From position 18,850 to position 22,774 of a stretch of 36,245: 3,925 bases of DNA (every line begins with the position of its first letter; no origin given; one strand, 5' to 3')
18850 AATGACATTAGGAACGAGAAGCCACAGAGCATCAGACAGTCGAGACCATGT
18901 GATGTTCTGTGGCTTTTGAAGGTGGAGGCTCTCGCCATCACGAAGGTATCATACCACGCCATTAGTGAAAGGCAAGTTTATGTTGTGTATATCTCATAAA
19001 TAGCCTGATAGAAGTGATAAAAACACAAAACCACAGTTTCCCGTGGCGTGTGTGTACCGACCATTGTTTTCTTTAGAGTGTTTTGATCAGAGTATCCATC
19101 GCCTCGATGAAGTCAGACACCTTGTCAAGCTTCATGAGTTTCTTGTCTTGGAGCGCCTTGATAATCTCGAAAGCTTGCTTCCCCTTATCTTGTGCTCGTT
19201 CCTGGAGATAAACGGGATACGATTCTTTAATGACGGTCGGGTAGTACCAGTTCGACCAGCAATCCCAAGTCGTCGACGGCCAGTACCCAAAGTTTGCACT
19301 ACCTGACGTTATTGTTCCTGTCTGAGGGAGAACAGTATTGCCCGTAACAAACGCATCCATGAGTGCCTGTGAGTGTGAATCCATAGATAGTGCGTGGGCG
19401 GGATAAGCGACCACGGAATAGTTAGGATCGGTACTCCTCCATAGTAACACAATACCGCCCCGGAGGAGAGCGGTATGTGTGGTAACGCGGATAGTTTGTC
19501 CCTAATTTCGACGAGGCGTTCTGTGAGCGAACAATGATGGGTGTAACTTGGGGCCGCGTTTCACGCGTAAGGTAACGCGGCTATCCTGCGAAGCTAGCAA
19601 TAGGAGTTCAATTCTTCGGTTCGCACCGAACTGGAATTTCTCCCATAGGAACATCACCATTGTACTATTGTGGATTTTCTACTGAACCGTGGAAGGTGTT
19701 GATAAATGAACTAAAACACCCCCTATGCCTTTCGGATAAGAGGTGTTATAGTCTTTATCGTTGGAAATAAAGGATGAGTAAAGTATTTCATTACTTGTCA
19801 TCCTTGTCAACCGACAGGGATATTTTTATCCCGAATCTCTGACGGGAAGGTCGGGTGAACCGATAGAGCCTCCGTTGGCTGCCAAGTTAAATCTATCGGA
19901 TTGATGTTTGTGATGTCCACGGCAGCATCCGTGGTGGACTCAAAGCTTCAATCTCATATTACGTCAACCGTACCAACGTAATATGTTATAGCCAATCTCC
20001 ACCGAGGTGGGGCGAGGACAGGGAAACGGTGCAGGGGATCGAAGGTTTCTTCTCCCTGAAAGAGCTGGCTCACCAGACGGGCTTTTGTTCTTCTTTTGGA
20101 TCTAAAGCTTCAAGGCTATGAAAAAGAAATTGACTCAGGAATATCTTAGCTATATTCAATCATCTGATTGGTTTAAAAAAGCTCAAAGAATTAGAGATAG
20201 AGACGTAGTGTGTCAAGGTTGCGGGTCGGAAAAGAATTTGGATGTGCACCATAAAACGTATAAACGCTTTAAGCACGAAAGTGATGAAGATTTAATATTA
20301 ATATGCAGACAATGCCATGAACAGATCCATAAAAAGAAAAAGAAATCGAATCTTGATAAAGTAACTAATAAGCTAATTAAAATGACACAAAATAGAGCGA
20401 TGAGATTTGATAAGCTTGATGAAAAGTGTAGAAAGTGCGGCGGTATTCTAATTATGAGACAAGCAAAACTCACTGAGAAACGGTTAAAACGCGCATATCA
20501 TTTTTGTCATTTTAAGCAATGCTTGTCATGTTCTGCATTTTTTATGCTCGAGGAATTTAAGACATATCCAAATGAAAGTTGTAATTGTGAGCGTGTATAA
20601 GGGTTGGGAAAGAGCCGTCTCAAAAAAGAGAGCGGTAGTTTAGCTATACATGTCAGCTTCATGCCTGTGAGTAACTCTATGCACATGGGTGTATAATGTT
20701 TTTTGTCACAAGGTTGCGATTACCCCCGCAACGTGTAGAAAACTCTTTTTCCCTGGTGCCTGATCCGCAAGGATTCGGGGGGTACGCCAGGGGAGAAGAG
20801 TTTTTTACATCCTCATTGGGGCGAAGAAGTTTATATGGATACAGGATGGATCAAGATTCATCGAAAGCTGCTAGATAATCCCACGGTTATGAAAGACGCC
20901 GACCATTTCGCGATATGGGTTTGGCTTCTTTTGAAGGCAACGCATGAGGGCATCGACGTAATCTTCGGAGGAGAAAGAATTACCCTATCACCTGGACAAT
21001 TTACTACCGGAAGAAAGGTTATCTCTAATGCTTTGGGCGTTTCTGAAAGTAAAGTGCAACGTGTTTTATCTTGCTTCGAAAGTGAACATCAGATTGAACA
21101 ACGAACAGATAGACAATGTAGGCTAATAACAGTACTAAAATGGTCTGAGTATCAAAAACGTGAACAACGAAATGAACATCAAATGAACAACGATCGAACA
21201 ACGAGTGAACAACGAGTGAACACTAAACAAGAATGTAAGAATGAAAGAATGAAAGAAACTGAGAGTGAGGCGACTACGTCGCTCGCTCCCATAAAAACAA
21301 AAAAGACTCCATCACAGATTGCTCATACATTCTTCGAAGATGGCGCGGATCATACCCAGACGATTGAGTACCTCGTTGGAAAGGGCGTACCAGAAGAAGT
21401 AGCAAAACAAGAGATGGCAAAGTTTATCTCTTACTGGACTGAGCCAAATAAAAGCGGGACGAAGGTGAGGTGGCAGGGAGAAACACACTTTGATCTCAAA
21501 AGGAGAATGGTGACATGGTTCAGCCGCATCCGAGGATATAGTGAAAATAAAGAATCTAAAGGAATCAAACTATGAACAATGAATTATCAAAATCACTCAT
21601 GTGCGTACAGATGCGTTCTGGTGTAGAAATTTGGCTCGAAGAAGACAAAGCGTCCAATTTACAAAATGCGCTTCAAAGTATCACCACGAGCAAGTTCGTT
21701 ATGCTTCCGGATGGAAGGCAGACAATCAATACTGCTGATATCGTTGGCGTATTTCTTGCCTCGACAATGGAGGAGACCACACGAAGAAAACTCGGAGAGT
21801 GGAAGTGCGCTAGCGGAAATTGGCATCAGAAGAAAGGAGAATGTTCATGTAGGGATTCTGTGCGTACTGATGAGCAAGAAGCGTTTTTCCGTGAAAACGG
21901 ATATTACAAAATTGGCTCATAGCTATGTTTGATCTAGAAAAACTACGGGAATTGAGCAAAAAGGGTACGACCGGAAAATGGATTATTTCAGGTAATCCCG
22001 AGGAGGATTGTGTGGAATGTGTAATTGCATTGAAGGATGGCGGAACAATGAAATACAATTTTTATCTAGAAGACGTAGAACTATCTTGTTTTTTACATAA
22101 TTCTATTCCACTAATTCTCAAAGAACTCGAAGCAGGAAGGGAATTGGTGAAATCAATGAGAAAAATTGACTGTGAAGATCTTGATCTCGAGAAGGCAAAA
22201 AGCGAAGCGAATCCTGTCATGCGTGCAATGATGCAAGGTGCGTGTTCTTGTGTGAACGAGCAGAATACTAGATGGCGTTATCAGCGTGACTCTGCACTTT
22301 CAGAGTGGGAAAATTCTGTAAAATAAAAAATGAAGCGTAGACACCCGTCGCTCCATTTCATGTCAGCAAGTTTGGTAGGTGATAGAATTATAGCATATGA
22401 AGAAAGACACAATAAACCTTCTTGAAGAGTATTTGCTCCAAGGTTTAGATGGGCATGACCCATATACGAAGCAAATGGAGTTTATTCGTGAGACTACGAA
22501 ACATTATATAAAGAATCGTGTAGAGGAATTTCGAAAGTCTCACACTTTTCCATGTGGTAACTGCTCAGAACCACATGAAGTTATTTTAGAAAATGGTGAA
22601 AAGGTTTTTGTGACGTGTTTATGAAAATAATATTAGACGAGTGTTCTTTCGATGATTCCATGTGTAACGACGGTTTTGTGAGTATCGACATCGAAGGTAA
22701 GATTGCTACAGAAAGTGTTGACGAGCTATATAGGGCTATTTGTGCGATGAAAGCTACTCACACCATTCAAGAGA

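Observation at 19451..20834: AT-rich HNH gene wedged between two structured RNA blocks of opposite polarity at the early/middle divergence point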

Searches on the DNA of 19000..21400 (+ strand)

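Call 7: search_rna_families(source=window, start=19300, end=21000, threshold=evalue, max_evalue=10, show_alignments=4)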
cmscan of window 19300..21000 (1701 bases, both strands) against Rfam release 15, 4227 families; matches with E-value up to 10: 6.
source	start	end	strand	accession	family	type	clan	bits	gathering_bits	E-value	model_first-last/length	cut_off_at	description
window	19556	19625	+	RF00005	tRNA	Gene; tRNA;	CL00001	22.8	29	0.08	1-71/71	no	tRNA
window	19767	19845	+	RF02403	Afu_328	Gene; snRNA; snoRNA; CD-box;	-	22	70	1.9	1-73/73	no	A. fumigatus snoRNA Afu_328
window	20446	20480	+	RF01600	snoR25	Gene; snRNA; snoRNA; CD-box;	-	21.1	50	3.9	1-70/70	no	small nucleolar RNA snoR25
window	20091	20201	+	RF01873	PISRT1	Gene; lncRNA;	-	20.9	70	7.9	1-107/107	no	Polled intersex syndrome regulated transcript 1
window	20276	20353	+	RF01526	ceN106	Gene; snRNA; snoRNA; CD-box;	-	20.7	60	0.32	1-77/77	no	C. elegans snoRNA ceN106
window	20280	20327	+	RF01144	sR17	Gene; snRNA; snoRNA; CD-box;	-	12.3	36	9.1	1-55/55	no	Small nucleolar RNA sR17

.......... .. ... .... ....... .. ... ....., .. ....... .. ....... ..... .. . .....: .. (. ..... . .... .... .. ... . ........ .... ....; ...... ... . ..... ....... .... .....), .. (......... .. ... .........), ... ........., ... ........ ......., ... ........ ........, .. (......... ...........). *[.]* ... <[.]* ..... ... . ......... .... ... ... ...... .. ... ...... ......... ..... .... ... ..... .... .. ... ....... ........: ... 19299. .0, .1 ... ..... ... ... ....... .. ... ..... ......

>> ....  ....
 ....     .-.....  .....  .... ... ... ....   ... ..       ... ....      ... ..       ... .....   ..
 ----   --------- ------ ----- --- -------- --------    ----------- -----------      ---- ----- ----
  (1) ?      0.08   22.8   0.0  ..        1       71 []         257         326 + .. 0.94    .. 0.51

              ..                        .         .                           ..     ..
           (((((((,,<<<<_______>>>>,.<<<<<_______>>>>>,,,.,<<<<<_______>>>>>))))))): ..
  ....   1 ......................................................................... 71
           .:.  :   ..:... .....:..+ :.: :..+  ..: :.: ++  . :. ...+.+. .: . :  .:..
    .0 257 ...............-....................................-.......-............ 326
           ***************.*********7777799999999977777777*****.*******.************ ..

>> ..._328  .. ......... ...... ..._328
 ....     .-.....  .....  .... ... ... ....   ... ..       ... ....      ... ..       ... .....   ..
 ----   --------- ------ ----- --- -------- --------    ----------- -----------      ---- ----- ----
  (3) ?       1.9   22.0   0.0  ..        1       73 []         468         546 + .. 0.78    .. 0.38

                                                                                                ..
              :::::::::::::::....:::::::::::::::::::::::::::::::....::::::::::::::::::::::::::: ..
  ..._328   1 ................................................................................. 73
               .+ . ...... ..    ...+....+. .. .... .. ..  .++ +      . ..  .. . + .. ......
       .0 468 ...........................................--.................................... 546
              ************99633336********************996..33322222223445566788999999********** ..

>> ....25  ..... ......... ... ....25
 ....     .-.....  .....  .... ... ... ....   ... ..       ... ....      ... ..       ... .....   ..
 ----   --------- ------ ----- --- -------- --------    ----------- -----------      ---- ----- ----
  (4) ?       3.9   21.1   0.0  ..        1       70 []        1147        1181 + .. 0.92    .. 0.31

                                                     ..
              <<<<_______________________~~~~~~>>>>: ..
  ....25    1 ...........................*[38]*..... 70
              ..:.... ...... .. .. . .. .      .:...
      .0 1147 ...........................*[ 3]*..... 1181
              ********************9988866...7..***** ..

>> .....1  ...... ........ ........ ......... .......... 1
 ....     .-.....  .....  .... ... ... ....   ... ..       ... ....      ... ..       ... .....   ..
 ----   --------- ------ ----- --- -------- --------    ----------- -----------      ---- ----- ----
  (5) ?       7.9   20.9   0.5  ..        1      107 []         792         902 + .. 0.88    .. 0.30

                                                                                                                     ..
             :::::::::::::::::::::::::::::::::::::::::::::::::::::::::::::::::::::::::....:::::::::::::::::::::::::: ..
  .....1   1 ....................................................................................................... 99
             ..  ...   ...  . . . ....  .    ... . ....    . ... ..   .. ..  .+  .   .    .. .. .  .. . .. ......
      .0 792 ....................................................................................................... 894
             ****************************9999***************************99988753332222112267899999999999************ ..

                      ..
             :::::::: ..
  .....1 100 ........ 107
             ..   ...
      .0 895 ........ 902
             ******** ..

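Call 8: search_dna_similar(query=window:19000-21400:+, collection=phages, mode=distant, max_rows=30)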
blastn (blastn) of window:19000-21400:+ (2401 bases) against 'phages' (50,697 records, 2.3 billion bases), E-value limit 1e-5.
Records with a match: 32; places in all: 32; records where one place covers at least 80% of the query: 0.
Best place of each record, by identity: 60-80% 32.
By first word of the organism name: Staphylococcus 31; Pseudomonas 1.
By host as written in the record: Staphylococcus aureus 15; Staphylococcus aureus KCTC 1621 3; - 2; Staphylococcus aureus ATCC 29213 2; Staphylococcus aureus IME1361 2; Staphylococcus aureus Sa345 2; Pseudomonas cuatrocienegasensis strain KR2-17 1; Staphylococcus aureus 16986 genotype ST5-MRSA-IV 1; and 4 more.
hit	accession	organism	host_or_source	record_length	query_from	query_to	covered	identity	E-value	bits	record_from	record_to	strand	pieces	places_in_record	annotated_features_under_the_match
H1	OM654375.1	Pseudomonas phage vB_PcuM_ KLEP17-4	Pseudomonas cuatrocienegasensis strain ...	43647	2074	2224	6%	69.3%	9e-6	60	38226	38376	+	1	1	hypothetical protein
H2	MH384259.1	Staphylococcus phage SA1014ruMSSAST7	Staphylococcus aureus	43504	2154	2270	5%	76.9%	5e-9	70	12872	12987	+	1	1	replication initiation protein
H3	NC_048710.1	Staphylococcus phage SA1014ruMSSAST7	Staphylococcus aureus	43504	2154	2270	5%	76.9%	5e-9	70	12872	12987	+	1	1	DnaD-like helicase loader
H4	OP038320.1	Staphylococcus phage phiSa2wa-st5.6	Staphylococcus aureus 16986 genotype ...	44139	2164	2270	4%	78.4%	1e-9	72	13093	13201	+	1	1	DnaD domain protein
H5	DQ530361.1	Staphylococcus phage phiNM3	-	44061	2164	2270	4%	77.5%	6e-8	67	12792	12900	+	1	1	hypothetical protein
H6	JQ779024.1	Staphylococcus phage TEM123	Staphylococcus aureus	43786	2164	2270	4%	77.5%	6e-8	67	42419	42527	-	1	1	phage regulatory protein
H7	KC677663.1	Staphylococcus phage SA12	Staphylococcus aureus ATCC 29213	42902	2164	2270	4%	77.5%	6e-8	67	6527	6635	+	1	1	putative regulatory protein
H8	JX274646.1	Staphylococcus phage SP5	Staphylococcus aureus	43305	2164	2270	4%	77.5%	6e-8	67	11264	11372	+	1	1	putative regulatory protein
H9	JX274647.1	Staphylococcus phage SP6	Staphylococcus aureus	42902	2164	2270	4%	77.5%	6e-8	67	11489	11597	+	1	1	putative regulatory protein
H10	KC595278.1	Staphylococcus phage StauST398-4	Staphylococcus aureus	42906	2164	2270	4%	77.5%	6e-8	67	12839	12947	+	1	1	regulatory protein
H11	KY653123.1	Staphylococcus phage IME1361_01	Staphylococcus aureus IME1361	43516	2164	2270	4%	77.5%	6e-8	67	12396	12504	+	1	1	replication initiation protein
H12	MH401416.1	Staphylococcus phage SA345ruMSSAST8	Staphylococcus aureus Sa345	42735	2164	2270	4%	77.5%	6e-8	67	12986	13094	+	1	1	replication initiation protein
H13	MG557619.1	Staphylococcus phage HSA84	Staphylococcus aureus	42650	2164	2270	4%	77.5%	6e-8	67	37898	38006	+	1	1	replication initiation protein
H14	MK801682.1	Staphylococcus phage SAP33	Staphylococcus aureus KCTC 1621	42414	2164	2270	4%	77.5%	6e-8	67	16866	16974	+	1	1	DnaD domain protein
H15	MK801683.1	Staphylococcus phage SAP40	Staphylococcus aureus KCTC 1621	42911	2164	2270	4%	77.5%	6e-8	67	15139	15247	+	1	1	DnaD domain protein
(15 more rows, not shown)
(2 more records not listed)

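Call 44: search_rna_families(sources=[L027, L038, L006], threshold=evalue, max_evalue=0.1)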
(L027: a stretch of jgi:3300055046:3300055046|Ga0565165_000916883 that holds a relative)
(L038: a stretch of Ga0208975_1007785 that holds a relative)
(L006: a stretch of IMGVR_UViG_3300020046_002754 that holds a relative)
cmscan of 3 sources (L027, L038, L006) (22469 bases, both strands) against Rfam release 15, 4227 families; matches with E-value up to 0.1: 1.
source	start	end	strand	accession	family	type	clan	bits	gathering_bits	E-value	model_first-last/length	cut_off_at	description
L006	7872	7945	+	RF00005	tRNA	Gene; tRNA;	CL00001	64.8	29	2.9e-12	1-71/71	no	tRNA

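Call 69: build_rna_model(alignment_id=A3, structure=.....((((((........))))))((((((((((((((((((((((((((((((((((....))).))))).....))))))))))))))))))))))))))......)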
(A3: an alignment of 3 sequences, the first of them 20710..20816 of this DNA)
Model R1 built from alignment A3 (3 sequences, 109 columns); structure: as given.
model positions 106; base pairs 40; branch points 1; effective number of sequences 0.84; information 0.59 bits per position. Calibrated on 0.2 Mb of random sequence (short: E-values are rough).
structure used (alignment columns):
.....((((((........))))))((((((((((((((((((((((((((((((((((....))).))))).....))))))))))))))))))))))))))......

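Call 70: search_with_rna_model(model_id=R1, sources=[window, L006, L007, L008, L009, L010, L011, L012, L013, L014, L015, L016, L017, L018, L019, L020, L021, L022, L023, L024, L025, L026, L027, L028, L038, L046, L047, L048, L049, L050, L051, L052, L053, L001, L002], max_evalue=1, make_alignment=true, show_alignments=8)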
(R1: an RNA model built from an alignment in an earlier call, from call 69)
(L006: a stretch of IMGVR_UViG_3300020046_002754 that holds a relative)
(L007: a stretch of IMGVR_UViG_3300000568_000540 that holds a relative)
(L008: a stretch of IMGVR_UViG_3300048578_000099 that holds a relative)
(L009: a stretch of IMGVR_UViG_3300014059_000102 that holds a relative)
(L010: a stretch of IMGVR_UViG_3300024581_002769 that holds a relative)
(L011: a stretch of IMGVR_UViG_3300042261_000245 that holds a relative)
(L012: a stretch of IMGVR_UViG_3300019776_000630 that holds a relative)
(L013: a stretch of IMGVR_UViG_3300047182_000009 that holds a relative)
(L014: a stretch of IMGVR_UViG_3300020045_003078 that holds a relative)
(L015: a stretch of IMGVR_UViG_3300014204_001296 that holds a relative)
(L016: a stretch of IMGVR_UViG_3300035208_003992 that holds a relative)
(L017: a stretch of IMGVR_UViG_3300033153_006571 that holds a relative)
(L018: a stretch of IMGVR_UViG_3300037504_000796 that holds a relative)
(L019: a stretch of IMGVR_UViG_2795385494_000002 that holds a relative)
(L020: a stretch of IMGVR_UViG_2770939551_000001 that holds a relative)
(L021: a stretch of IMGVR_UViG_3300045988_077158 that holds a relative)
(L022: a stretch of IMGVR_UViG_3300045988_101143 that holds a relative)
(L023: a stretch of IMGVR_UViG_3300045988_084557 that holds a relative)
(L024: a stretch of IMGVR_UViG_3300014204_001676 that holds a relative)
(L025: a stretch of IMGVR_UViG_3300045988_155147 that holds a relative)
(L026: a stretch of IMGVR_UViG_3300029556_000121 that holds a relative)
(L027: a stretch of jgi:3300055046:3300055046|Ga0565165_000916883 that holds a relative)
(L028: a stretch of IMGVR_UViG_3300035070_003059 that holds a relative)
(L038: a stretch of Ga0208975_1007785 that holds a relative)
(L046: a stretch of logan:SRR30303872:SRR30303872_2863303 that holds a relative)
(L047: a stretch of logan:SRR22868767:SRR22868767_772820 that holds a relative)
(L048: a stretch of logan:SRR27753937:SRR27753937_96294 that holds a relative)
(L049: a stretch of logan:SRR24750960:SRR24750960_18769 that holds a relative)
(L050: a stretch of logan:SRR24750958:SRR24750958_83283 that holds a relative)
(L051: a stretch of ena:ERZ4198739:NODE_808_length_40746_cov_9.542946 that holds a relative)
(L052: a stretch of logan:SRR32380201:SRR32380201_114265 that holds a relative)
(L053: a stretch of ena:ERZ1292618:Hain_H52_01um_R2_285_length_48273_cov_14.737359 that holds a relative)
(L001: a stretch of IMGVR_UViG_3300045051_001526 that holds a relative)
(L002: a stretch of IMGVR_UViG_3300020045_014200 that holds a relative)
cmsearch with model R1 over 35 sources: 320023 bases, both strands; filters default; matches with E-value up to 1: 6.
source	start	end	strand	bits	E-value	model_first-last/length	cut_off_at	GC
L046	373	478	+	118.9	1.7e-25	1-106/106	no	0.54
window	20709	20814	+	118.9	1.7e-25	1-106/106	no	0.53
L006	4890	4989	+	90.6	9.4e-19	1-106/106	no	0.45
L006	4910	5000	-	38.8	2.2e-06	1-106/106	no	0.45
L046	393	496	-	38.4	2.7e-06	1-106/106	no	0.49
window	20729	20833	-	35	1.7e-05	1-106/106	no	0.5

Alignment A4: 6 matches aligned to the model, 135 columns, each read 5' to 3' on its own strand. Consensus structure (alignment columns), stored with it:
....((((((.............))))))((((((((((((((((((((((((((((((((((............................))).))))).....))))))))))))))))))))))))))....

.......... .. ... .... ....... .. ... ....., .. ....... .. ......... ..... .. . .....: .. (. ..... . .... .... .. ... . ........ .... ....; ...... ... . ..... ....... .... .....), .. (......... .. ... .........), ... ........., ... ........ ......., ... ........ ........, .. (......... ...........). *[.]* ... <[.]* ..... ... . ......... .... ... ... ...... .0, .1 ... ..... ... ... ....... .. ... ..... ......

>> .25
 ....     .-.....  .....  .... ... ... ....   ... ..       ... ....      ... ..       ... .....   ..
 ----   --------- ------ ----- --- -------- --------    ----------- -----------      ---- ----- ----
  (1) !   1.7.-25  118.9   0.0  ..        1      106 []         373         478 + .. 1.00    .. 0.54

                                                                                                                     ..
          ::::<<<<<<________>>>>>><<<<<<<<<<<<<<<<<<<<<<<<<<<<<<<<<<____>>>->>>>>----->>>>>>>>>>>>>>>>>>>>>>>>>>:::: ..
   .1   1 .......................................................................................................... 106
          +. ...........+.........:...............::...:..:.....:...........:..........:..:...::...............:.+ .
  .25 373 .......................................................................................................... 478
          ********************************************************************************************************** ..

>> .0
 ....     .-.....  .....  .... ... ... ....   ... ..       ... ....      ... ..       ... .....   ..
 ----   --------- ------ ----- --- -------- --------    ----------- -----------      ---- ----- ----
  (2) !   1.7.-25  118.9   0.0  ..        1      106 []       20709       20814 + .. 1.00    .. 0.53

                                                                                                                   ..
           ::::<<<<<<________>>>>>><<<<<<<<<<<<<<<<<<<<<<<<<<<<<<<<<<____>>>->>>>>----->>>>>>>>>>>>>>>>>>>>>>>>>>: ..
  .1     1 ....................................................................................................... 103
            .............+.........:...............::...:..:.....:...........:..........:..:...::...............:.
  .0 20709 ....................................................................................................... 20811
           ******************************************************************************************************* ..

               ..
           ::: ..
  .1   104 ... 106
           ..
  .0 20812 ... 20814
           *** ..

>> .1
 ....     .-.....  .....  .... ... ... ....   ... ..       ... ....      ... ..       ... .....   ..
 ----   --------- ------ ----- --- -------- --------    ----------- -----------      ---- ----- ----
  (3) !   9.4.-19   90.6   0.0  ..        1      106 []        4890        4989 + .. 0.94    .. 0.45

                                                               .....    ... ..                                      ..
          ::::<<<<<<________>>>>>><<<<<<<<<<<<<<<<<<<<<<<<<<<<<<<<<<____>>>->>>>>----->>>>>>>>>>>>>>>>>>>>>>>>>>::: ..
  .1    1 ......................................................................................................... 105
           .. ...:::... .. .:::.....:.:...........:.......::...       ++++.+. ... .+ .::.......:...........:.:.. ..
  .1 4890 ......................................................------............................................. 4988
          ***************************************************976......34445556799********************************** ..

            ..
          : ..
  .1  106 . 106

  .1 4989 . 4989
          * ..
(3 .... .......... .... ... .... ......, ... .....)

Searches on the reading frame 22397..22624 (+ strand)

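Call 107: search_protein_families(library=pfam, proteins=[window:22397-22624:+], max_evalue=0.01)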
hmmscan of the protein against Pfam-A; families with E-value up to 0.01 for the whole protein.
window:22397-22624:+ (75 aa): 1 family
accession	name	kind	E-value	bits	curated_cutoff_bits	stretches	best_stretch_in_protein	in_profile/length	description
PF25164.1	CoiA_N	-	0.0067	16.4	26.3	0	36-70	3-35/50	Competence protein CoiA, N-terminal domain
